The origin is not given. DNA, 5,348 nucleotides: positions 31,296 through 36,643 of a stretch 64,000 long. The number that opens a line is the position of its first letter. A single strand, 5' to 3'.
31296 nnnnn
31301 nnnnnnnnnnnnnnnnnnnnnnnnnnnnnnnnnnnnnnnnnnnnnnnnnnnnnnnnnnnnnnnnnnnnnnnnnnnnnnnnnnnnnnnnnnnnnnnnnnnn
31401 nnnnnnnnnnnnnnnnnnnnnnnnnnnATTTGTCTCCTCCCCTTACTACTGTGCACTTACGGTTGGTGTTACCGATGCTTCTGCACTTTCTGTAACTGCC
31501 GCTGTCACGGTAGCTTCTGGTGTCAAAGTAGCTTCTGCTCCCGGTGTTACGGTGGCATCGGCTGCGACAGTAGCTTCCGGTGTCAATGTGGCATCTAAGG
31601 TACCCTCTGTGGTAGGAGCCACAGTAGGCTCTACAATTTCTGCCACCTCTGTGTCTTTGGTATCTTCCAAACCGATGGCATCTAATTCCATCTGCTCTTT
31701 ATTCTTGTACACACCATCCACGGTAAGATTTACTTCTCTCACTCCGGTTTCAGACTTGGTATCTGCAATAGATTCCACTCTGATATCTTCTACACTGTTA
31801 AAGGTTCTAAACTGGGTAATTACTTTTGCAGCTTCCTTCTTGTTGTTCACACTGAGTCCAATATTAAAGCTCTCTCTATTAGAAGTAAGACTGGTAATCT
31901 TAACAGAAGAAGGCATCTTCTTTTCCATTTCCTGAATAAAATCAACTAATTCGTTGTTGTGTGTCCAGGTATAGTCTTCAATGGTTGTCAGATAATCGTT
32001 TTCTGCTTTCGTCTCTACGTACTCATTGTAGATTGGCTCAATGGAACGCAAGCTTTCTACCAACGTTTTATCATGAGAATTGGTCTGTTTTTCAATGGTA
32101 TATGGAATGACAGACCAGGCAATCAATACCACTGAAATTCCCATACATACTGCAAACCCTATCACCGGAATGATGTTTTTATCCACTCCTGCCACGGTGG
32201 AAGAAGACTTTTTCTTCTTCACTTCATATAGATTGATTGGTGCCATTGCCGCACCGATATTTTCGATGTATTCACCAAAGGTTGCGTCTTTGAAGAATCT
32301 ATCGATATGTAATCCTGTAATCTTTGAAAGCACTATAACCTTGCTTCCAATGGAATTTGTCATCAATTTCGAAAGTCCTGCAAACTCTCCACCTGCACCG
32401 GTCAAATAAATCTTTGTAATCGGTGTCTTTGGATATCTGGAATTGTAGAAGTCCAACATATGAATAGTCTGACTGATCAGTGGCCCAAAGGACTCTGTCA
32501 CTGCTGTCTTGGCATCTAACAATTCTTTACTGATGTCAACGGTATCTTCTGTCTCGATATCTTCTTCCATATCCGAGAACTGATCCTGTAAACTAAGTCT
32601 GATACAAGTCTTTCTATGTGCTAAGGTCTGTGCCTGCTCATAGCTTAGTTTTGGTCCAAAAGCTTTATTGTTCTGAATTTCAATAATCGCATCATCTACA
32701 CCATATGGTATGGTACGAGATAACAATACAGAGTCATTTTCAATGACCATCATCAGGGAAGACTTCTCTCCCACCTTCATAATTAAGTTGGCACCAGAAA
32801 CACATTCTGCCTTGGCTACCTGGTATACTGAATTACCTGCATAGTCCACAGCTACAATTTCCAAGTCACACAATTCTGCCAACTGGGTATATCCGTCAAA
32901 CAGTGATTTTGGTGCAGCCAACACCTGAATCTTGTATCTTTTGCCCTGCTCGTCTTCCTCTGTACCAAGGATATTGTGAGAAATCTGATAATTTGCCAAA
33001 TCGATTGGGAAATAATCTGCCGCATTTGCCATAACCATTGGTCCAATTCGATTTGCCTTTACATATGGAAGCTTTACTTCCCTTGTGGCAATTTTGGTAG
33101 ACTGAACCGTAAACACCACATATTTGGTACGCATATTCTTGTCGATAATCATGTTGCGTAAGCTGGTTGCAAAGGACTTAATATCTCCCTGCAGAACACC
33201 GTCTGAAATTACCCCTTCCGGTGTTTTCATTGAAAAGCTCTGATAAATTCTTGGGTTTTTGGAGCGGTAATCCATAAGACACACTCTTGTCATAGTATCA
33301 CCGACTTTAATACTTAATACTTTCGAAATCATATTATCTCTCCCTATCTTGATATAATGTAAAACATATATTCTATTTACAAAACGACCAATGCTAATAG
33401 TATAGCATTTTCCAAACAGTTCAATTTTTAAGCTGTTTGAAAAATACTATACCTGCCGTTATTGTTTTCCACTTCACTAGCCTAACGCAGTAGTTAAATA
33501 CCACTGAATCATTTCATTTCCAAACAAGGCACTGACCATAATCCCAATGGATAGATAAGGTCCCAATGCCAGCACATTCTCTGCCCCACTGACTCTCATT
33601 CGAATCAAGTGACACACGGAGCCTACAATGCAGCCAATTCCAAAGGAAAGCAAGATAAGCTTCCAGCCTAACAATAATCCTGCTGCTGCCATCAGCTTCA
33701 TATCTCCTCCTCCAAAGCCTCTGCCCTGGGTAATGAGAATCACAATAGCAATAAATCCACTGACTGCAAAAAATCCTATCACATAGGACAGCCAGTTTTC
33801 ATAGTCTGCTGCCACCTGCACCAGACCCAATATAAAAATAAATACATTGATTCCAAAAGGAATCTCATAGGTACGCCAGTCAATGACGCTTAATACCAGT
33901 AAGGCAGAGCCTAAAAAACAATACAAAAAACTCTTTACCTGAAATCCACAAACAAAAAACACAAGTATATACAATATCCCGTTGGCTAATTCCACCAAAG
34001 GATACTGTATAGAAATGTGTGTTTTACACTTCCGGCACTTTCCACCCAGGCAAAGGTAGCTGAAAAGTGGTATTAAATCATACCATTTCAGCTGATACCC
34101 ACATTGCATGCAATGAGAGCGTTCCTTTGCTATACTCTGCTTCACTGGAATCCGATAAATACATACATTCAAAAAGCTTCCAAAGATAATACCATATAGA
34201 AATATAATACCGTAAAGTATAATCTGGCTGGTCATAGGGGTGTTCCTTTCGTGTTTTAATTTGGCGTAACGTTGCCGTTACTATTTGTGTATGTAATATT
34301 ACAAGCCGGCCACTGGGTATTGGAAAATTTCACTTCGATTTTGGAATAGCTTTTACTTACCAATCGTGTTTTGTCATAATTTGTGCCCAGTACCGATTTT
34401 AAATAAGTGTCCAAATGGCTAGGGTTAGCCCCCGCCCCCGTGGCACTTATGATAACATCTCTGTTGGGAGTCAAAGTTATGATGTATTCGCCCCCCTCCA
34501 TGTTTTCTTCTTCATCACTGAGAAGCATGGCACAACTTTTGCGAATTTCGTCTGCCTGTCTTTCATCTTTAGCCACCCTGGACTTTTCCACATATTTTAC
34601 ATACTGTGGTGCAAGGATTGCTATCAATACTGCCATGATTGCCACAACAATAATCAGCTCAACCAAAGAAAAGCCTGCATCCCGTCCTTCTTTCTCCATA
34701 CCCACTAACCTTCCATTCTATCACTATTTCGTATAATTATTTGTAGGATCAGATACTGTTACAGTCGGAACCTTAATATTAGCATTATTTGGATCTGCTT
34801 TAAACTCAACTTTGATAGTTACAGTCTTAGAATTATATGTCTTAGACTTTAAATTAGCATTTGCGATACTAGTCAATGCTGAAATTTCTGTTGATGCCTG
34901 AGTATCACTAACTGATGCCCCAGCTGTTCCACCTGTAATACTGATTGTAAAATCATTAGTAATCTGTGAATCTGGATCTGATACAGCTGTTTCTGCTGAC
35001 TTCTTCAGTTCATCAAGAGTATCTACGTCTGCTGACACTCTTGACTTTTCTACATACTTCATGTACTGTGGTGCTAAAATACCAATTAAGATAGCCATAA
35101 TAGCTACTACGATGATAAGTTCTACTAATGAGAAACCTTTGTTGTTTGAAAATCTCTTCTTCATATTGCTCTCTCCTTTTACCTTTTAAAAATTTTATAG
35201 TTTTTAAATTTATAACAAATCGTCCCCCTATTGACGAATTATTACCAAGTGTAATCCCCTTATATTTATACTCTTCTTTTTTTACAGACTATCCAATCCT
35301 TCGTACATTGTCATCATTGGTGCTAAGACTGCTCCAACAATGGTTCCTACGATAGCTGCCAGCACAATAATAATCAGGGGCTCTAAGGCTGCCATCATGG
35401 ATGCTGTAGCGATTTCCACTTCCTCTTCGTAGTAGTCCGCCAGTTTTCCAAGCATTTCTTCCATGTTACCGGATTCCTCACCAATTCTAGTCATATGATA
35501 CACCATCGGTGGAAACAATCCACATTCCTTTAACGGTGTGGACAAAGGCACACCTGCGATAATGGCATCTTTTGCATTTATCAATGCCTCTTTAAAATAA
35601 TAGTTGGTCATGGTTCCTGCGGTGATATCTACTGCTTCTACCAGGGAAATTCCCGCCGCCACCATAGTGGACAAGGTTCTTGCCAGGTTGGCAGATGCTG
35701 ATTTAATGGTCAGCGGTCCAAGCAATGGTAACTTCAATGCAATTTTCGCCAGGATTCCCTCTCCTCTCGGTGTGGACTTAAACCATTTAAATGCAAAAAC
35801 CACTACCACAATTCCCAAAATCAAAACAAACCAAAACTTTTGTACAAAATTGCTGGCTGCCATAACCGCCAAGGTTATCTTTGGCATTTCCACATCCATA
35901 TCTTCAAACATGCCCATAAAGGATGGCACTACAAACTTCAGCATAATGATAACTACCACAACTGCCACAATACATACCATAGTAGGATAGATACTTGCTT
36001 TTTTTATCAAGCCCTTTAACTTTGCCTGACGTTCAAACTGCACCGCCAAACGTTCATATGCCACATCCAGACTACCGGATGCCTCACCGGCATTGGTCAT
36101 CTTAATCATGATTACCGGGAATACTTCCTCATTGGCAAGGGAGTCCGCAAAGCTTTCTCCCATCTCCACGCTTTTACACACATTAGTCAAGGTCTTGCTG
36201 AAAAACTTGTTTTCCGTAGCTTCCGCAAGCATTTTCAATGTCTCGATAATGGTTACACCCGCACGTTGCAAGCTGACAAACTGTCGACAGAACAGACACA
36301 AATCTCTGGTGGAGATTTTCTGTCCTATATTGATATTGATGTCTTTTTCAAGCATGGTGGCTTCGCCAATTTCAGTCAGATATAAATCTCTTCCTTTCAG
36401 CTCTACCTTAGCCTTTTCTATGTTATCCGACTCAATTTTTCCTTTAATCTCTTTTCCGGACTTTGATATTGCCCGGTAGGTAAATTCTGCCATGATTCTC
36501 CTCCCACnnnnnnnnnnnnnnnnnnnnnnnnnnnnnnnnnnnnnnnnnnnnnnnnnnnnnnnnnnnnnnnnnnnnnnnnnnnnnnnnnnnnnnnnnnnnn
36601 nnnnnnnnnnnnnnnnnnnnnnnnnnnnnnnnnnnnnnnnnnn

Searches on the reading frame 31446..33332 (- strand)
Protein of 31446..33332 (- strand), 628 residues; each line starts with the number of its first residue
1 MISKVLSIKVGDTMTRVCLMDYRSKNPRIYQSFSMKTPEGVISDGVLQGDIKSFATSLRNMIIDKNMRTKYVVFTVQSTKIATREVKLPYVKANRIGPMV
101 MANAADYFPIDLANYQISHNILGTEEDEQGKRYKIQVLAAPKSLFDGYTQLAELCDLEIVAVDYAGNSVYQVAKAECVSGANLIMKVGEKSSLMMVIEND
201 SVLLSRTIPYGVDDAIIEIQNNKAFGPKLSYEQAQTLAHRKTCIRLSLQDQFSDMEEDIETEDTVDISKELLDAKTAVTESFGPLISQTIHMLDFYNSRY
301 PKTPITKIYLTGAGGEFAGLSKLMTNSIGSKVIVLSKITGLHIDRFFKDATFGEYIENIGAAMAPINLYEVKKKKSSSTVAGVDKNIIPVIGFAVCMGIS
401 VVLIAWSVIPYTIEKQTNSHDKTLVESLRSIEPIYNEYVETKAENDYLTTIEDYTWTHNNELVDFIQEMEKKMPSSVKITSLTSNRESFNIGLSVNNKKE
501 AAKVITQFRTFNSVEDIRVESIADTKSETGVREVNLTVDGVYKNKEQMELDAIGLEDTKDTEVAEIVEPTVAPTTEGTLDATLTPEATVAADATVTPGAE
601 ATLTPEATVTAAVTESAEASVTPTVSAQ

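Call 5: search_protein_families(library=pfam, proteins=[window:31446-33332:-], max_evalue=0.01)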
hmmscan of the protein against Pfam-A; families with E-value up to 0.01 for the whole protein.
window:31446-33332:- (628 aa): 1 family
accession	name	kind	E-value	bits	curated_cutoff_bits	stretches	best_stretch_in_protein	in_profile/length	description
PF11104.14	PilM_2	-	8.4e-11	41.8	27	1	17-221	11-221/340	Type IV pilus assembly protein PilM;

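Call 10: search_protein_families(library=ncbifam, proteins=[window:31446-33332:-], max_evalue=0.01)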
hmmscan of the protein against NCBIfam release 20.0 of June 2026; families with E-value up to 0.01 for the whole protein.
window:31446-33332:- (628 aa): 2 families
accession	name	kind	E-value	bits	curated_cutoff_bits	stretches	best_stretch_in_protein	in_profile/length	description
TIGR01175.1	pilM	subfamily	4.8e-20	71.8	133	1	4-344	4-322/348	type IV pilus assembly protein PilM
NF045709.1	Amuc_1101_fam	equivalog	1.7e-05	23.8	650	1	61-547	61-537/608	Amuc_1101 family PilM-like pilus complex protein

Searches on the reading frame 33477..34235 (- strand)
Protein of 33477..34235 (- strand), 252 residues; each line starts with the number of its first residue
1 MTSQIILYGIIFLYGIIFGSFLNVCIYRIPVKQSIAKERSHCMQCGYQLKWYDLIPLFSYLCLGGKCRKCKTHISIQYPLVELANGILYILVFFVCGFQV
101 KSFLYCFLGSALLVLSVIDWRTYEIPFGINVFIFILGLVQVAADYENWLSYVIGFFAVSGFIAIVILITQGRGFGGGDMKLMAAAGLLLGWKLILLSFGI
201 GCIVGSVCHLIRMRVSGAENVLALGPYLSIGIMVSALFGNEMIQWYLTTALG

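Call 5: search_protein_families(library=pfam, proteins=[window:33477-34235:-], max_evalue=0.01)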
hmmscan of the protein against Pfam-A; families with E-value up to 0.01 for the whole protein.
window:33477-34235:- (252 aa): 2 families
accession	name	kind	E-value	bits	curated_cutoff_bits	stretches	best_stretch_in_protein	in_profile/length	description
PF06750.18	A24_N_bact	-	1.5e-34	118.4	23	1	13-94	1-82/84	Bacterial Peptidase A24 N-terminal domain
PF01478.23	Peptidase_A24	-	2.3e-17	63.8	26.5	1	106-208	1-102/104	Type IV leader peptidase family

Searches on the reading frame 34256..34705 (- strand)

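Call 5: search_protein_families(library=pfam, proteins=[window:34256-34705:-], max_evalue=0.01)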
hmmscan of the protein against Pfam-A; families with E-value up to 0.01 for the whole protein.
window:34256-34705:- (149 aa): 1 family
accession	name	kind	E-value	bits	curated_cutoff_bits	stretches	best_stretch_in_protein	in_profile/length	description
PF07963.17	N_methyl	-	5.3e-07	29.4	21.2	1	8-31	3-26/27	Prokaryotic N-terminal methylation motif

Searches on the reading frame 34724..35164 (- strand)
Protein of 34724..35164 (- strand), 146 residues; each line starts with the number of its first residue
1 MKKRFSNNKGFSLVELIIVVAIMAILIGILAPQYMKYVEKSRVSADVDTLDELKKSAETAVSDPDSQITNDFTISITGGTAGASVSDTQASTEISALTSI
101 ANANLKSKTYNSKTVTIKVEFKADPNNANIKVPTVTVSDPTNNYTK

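Call 6: search_protein_families(library=pfam, proteins=[window:34724-35164:-], max_evalue=0.01)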
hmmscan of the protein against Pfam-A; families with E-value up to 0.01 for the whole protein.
window:34724-35164:- (146 aa): 1 family
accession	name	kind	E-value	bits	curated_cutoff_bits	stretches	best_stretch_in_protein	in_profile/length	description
PF07963.17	N_methyl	-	2.3e-08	33.7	21.2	1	6-30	2-26/27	Prokaryotic N-terminal methylation motif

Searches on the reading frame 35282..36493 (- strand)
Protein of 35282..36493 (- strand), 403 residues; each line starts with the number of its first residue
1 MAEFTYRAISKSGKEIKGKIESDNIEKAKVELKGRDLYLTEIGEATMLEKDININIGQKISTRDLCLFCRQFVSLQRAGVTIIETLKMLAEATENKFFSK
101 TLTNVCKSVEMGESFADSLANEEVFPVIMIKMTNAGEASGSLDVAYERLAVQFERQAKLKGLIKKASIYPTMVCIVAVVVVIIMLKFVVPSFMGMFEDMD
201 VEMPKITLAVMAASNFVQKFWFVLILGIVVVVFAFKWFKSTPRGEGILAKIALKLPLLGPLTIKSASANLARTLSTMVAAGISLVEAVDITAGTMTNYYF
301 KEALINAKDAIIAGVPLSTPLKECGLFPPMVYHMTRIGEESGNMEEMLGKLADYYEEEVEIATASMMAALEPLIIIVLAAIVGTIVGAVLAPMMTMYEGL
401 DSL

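Call 6: search_protein_families(library=pfam, proteins=[window:35282-36493:-], max_evalue=0.01)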
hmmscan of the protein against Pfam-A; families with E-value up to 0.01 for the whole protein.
window:35282-36493:- (403 aa): 2 families
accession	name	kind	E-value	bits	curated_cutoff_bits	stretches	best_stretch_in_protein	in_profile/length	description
PF00482.28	T2SSF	-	1.1e-57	193.8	25.2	2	68-190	1-125/125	Type II secretion system (T2SS), protein F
PF04791.21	LMBR1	-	5.7e-05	22.6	31.9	1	150-246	112-199/510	LMBR1-like membrane protein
